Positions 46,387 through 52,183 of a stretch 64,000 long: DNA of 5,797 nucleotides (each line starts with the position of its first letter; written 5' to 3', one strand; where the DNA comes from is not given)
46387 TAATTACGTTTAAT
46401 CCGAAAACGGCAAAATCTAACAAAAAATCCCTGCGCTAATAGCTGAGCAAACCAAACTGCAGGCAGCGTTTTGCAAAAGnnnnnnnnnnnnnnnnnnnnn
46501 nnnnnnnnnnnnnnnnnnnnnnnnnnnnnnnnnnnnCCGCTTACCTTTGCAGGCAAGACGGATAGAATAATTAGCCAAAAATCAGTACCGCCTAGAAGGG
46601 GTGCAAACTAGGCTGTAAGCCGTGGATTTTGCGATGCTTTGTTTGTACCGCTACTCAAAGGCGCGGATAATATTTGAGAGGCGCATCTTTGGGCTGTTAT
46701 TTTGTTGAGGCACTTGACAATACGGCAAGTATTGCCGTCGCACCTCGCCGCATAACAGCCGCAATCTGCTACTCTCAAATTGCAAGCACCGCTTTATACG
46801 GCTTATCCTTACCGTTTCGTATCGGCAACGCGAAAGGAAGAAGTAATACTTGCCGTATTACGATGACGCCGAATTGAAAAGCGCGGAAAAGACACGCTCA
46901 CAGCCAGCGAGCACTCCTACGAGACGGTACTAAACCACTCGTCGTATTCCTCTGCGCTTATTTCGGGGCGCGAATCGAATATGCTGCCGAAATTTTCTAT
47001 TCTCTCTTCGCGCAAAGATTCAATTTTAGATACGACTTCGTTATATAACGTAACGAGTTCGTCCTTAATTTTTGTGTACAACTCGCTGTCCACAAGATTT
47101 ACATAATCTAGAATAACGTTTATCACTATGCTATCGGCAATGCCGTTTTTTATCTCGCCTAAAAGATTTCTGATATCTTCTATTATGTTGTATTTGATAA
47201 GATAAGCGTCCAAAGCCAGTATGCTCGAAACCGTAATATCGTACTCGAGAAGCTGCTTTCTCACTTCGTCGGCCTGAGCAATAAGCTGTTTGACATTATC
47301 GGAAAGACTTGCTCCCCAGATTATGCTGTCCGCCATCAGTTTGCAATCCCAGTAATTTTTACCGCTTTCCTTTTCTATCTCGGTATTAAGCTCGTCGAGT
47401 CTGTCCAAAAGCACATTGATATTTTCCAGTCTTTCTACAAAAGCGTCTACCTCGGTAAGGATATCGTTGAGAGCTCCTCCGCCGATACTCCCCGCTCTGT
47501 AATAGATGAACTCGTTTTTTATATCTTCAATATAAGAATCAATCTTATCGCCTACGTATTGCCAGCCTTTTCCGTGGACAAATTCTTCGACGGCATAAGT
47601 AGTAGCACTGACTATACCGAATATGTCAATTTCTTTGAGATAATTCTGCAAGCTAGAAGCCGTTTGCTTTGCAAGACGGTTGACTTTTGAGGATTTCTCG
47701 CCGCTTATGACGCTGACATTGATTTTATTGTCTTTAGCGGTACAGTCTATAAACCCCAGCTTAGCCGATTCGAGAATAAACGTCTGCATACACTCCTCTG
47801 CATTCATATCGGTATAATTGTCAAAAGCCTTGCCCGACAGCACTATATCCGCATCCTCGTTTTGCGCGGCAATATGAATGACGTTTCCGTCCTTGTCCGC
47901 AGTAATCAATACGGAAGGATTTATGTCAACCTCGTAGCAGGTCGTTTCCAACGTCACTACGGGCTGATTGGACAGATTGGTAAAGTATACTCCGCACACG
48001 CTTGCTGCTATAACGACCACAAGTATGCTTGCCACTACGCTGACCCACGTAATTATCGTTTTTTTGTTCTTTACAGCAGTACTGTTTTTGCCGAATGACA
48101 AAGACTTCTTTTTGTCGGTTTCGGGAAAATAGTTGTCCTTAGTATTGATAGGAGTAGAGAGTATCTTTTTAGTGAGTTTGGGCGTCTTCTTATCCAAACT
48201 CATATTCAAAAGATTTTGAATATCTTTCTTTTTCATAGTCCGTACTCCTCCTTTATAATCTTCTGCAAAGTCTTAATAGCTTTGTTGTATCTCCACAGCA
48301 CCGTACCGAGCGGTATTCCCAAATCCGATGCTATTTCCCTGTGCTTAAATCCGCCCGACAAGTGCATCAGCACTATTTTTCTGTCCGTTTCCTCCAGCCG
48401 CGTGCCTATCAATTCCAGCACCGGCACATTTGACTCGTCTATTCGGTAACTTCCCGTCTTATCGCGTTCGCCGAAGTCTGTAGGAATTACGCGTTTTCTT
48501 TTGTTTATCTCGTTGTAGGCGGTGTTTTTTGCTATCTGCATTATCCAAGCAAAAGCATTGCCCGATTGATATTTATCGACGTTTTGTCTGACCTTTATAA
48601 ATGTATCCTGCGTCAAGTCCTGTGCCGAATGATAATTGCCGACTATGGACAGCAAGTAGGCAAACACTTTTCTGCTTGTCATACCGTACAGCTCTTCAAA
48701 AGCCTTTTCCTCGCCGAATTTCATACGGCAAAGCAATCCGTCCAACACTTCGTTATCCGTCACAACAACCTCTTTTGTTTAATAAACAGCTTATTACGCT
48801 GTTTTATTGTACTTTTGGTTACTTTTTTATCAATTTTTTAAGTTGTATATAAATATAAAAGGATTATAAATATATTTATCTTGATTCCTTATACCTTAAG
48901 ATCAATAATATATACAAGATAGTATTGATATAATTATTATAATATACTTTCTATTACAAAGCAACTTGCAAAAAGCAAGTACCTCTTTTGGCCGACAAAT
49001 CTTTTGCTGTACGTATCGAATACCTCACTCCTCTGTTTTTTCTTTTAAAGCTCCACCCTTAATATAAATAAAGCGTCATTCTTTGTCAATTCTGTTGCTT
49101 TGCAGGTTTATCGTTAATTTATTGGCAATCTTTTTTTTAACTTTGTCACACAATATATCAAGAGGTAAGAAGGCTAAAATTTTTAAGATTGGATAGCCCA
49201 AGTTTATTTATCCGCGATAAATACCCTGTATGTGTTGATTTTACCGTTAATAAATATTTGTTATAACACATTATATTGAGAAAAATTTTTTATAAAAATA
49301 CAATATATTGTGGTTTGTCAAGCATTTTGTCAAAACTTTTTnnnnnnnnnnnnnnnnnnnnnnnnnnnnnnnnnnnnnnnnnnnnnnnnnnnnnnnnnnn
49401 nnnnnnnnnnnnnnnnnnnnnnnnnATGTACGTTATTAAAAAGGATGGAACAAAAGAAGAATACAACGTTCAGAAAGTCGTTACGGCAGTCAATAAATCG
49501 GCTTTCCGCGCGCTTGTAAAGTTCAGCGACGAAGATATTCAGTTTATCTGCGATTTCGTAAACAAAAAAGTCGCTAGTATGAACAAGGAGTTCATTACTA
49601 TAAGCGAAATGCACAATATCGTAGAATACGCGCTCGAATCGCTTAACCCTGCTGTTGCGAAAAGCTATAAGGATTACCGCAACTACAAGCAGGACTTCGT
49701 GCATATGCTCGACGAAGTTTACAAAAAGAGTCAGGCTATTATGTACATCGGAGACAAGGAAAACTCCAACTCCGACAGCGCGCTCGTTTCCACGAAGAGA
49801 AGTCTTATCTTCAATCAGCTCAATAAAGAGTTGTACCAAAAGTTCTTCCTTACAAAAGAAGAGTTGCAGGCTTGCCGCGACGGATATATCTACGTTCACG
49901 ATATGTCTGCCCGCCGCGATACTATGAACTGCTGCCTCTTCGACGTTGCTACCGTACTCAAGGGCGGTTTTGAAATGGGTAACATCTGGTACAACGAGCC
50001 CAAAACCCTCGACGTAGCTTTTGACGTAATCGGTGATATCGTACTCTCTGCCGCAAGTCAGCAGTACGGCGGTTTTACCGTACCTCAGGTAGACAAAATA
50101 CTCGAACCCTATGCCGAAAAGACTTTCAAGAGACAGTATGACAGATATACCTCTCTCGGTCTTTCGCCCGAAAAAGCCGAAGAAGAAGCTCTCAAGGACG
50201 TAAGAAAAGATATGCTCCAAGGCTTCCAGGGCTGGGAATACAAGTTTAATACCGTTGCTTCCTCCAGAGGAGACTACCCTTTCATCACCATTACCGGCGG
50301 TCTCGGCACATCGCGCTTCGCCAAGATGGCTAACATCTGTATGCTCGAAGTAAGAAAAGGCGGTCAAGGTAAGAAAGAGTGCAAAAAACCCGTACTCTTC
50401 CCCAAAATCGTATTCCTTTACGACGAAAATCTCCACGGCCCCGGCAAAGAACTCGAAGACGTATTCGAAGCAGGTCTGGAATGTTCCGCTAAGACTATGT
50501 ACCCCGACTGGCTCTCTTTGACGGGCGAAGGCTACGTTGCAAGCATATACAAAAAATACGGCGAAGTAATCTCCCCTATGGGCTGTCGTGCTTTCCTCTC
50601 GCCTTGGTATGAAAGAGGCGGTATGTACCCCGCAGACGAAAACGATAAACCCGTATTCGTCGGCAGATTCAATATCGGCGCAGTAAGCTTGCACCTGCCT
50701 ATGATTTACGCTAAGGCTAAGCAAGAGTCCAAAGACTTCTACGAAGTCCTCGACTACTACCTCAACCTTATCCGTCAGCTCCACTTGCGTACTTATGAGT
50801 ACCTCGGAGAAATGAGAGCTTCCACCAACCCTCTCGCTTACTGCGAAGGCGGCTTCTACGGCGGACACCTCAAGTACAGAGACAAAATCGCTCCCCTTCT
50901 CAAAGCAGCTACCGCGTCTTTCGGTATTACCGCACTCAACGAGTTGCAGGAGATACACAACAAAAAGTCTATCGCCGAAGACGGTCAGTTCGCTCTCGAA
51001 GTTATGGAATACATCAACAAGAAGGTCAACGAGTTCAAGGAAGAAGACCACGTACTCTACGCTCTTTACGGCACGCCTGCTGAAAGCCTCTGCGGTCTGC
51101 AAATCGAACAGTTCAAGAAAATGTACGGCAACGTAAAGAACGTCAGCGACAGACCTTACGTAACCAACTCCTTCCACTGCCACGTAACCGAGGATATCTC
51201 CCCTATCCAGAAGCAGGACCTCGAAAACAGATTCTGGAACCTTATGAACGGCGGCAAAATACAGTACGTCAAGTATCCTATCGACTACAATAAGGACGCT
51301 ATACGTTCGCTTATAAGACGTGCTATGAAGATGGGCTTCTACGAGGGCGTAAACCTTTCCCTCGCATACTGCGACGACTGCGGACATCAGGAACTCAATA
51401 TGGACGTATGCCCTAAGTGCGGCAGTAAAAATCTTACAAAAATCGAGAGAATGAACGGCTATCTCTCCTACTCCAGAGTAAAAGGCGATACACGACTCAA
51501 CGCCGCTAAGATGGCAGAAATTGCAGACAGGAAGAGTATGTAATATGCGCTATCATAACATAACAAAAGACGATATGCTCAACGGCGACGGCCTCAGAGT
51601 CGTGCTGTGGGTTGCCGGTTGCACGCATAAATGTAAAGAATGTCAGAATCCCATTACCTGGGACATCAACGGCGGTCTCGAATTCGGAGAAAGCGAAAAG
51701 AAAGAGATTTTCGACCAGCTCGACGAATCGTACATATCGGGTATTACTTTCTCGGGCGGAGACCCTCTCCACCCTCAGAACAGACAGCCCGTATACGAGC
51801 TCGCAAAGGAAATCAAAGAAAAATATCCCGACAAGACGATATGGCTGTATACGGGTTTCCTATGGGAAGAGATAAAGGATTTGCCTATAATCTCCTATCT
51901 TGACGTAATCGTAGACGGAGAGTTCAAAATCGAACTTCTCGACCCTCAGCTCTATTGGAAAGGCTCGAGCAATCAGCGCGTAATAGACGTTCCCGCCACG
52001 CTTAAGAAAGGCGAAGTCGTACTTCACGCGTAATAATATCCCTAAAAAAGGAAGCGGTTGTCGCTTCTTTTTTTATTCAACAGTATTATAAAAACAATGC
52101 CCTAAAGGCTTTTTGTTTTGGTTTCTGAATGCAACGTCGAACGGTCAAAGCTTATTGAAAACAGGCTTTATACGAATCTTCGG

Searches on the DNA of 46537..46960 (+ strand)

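Call 37: search_dna_similar(query=window:46537-46932:+, collection=phages, mode=distant, max_evalue=0.001)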
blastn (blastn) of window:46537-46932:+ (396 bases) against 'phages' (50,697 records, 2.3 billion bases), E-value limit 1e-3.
No match.

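Call 38: search_dna_similar(query=window:46537-46932:+, collection=plasmids, mode=distant, max_evalue=0.001)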
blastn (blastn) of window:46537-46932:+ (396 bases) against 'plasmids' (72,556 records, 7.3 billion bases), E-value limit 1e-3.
No match.

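Call 64: search_with_rna_model(model_id=R1, source=window, start=46560, end=46960, max_evalue=1, show_alignments=3, filters=off)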
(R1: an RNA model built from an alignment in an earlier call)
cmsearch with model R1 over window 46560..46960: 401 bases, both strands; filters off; matches with E-value up to 1: 6.
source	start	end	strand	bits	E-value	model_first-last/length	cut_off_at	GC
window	46769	46930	+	39.9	9.9e-10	1-161/161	no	0.49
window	46647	46802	-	24.6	4e-06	1-161/161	no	0.5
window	46585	46700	+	19.5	6.2e-05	1-161/161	no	0.49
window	46843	46861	-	5.1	0.14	74-92/161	no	0.37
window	46585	46618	-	4.8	0.17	1-161/161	no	0.53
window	46809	46828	-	2.1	0.73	1-161/161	no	0.45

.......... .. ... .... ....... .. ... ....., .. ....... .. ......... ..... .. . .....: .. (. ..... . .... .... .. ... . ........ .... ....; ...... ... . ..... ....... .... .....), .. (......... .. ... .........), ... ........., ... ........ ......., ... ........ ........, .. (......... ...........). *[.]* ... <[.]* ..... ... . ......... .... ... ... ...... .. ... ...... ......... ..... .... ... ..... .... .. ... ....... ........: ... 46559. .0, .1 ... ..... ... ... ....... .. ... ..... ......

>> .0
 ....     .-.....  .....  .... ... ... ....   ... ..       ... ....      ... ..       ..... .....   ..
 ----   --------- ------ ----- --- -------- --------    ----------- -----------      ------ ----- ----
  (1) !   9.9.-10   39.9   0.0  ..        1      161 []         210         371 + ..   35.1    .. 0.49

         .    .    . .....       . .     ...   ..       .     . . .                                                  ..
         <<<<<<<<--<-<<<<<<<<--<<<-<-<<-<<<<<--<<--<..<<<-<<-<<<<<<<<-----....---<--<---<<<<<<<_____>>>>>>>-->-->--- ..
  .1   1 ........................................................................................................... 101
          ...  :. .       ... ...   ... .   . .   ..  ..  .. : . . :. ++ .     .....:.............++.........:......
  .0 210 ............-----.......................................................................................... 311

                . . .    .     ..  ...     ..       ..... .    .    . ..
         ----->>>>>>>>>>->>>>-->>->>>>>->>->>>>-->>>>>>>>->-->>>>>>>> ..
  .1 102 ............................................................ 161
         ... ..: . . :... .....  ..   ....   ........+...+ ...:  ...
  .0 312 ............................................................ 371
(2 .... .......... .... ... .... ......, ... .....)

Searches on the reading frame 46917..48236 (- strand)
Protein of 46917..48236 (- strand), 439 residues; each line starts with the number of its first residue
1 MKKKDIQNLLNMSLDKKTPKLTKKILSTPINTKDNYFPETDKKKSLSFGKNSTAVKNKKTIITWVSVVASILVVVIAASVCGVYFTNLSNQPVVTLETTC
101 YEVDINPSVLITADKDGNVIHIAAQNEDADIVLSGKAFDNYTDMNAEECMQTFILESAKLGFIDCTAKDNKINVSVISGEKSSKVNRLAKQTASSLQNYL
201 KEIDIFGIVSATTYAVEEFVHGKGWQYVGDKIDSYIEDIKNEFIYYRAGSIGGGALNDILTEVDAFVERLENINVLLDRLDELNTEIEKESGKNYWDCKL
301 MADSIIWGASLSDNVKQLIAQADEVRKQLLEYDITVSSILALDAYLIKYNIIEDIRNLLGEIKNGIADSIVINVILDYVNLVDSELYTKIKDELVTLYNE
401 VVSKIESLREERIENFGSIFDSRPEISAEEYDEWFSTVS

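Call 17: search_protein_families(library=pfam, proteins=[window:46917-48236:-])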
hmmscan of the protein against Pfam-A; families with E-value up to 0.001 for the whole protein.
window:46917-48236:- (439 aa): 1 family
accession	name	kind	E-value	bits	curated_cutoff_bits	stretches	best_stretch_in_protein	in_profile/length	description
PF23750.1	RsgI_M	-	1.9e-14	54.8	25.3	1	102-202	5-98/133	Anti-sigma factor RsgI-like central domain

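Call 45: find_homologous_proteins(query=window:46917-48236:-, max_evalue=1e-20)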
Query window:46917-48236:- (439 aa): 26 proteins with E <= 1e-20 among 8000 candidates.
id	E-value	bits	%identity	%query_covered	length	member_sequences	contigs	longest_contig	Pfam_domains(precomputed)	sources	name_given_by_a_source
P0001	4.7e-257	871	91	100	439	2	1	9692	PF23750.2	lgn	-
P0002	1.2e-255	866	91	100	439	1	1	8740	PF23750.2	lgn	-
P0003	3.5e-255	864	90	100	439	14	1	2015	PF23750.2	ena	-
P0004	1.1e-254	863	90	100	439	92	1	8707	PF23750.2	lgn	-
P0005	4.3e-254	861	90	100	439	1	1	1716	PF23750.2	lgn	-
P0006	6.7e-254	860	90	100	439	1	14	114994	PF23750.2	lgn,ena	-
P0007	2.3e-253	858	90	100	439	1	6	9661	PF23750.2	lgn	-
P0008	3.1e-253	858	90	100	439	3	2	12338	PF23750.2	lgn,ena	-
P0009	3.5e-253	858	90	100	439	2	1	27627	PF23750.2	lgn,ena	-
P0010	5.1e-253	857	90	100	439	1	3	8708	PF23750.2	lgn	-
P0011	5.2e-253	857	90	100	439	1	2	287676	PF23750.2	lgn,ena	-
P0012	1.1e-252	856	90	100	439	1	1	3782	PF23750.2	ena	-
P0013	3.9e-251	851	90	100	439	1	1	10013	PF23750.2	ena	-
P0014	8.8e-206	702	73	100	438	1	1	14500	PF23750.2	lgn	-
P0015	6.6e-167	574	63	99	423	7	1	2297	PF23750.2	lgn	-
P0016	4.1e-160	551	61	100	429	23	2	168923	PF23750.2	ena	-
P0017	4.9e-134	466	51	100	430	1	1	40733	PF23750.2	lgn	-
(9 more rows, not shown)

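Call 46: find_encoding_contigs(protein=P0014, flank=2500, max_places=3)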
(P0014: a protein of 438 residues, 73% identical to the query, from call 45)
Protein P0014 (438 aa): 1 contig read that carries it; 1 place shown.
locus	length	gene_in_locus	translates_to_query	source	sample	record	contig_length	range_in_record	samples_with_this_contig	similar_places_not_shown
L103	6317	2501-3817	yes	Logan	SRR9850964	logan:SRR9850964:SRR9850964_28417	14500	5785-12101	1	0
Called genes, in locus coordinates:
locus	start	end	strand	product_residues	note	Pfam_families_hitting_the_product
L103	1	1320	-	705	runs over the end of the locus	PF03477:ATP-cone, PF13597:NRDD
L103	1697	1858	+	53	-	-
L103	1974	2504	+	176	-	PF04542:Sigma70_r2, PF08281:Sigma70_r4_2 (weak)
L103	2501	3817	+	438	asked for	PF23750:RsgI_M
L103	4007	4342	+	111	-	-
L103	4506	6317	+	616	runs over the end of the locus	PF00654:Voltage_CLC, PF02080:TrkA_C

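Call 47: find_encoding_contigs(protein=P0016, flank=2500, max_places=3)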
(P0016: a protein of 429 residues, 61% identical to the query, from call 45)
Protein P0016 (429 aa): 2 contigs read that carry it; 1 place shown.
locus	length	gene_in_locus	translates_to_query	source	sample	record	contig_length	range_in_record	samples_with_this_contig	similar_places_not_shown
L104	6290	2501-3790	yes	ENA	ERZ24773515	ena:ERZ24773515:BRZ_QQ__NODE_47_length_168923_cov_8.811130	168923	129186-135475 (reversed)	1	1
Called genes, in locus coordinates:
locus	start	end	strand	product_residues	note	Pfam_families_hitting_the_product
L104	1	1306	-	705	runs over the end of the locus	PF03477:ATP-cone, PF13597:NRDD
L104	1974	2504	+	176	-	PF04542:Sigma70_r2, PF08281:Sigma70_r4_2 (weak)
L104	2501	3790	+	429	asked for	PF23750:RsgI_M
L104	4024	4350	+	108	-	-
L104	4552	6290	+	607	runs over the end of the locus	PF00654:Voltage_CLC, PF02080:TrkA_C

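Call 48: find_encoding_contigs(protein=P0017, flank=2500, max_places=3)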
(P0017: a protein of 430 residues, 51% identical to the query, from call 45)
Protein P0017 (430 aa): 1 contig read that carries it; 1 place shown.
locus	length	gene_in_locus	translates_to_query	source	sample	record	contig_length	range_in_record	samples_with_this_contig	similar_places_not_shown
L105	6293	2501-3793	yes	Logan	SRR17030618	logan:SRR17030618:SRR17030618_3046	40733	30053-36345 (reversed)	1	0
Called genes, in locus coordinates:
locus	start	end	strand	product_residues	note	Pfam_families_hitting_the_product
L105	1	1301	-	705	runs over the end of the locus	PF03477:ATP-cone, PF13597:NRDD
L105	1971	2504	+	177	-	PF04542:Sigma70_r2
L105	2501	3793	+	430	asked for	PF23750:RsgI_M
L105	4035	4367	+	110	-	-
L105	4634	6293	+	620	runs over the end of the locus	PF00654:Voltage_CLC, PF02080:TrkA_C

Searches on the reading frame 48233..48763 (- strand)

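Call 17: search_protein_families(library=pfam, proteins=[window:48233-48763:-])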
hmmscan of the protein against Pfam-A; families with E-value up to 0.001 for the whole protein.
window:48233-48763:- (176 aa): 3 families
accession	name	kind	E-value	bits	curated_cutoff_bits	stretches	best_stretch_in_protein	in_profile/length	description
PF04542.20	Sigma70_r2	-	1.1e-13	51.1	24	1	25-91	1-70/71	Sigma-70 region 2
PF08281.18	Sigma70_r4_2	-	3.7e-07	30.1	25.7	1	122-157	10-45/54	Sigma-70, region 4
PF04545.22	Sigma70_r4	-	0.0003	20.7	24.1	1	122-168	4-50/50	Sigma-70, region 4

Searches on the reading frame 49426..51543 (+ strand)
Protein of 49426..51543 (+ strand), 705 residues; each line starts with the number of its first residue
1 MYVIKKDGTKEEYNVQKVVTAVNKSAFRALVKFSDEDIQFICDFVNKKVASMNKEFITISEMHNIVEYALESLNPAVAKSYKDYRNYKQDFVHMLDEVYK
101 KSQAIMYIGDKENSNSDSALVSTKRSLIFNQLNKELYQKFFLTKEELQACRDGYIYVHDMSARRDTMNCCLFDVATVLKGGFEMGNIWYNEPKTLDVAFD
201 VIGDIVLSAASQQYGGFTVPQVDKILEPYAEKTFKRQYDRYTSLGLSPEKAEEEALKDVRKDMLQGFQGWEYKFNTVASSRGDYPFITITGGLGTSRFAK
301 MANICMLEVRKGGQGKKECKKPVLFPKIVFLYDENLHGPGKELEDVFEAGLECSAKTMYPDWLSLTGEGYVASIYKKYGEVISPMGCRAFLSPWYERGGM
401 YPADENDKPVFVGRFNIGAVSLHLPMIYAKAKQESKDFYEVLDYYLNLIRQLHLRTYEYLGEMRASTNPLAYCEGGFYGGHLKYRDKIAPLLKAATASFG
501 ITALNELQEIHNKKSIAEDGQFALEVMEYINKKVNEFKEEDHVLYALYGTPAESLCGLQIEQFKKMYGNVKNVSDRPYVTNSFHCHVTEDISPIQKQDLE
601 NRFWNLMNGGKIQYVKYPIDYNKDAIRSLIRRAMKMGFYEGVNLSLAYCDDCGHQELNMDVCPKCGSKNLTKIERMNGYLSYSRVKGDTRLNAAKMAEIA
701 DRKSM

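Call 72: search_protein_families(library=pfam, proteins=[window:49426-51543:+], max_evalue=0.00001)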
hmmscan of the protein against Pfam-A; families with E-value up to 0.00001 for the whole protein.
window:49426-51543:+ (705 aa): 2 families
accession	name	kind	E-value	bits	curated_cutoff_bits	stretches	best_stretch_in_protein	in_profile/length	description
PF13597.11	NRDD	-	9.3e-113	378.2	26.2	1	112-703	1-560/562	Anaerobic ribonucleoside-triphosphate reductase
PF03477.21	ATP-cone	-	1.4e-16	61.3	25.8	1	1-88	1-86/88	ATP cone domain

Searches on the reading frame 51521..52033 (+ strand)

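Call 72: search_protein_families(library=pfam, proteins=[window:51521-52033:+], max_evalue=0.00001)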
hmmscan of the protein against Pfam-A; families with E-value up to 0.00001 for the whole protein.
window:51521-52033:+ (170 aa): 1 family
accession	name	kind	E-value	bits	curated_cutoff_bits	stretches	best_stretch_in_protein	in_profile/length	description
PF13353.11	Fer4_12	-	3.7e-47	160.5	22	1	20-155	1-137/137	4Fe-4S single cluster domain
